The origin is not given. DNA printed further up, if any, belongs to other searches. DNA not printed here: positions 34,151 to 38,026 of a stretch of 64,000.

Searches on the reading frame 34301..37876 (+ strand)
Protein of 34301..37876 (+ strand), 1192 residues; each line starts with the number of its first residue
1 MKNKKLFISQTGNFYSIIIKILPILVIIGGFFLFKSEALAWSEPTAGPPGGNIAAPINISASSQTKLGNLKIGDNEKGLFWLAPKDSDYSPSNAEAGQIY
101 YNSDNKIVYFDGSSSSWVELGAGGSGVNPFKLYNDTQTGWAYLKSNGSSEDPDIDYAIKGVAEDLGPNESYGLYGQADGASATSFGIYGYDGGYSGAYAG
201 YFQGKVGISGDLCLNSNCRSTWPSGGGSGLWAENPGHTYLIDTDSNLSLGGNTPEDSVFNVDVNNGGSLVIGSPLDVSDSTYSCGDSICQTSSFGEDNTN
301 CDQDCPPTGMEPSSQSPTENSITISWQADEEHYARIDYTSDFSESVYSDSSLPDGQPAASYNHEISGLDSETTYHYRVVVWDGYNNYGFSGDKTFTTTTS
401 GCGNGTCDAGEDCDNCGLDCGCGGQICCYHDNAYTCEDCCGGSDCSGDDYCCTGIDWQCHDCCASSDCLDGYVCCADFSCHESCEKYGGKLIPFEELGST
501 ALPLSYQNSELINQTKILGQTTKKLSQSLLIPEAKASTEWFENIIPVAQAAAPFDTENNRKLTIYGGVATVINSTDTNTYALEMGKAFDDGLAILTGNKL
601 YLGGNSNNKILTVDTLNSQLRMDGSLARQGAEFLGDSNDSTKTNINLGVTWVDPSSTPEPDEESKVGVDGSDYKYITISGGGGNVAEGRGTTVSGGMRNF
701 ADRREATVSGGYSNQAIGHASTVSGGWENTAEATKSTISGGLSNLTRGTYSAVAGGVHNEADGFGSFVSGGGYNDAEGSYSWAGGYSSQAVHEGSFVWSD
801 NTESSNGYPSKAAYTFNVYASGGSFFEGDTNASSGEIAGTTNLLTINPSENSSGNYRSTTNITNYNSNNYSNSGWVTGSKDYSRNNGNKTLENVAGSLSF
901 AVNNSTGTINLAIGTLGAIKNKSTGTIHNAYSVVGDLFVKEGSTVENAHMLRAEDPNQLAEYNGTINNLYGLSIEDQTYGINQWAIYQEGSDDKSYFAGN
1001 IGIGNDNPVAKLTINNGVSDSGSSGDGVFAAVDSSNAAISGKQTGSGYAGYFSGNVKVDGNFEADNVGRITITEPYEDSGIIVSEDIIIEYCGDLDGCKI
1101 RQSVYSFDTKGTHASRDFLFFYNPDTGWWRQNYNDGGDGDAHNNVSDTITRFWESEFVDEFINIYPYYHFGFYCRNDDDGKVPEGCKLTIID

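Call 24: search_protein_families(library=pfam, proteins=[window:34301-37876:+], max_evalue=0.0001)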
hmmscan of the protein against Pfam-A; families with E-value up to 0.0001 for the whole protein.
window:34301-37876:+ (1192 aa): 1 family
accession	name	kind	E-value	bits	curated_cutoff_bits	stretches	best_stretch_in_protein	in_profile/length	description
PF16656.11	Pur_ac_phosph_N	-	4.5e-05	24.4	30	1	312-397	6-93/93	Purple acid Phosphatase, N-terminal domain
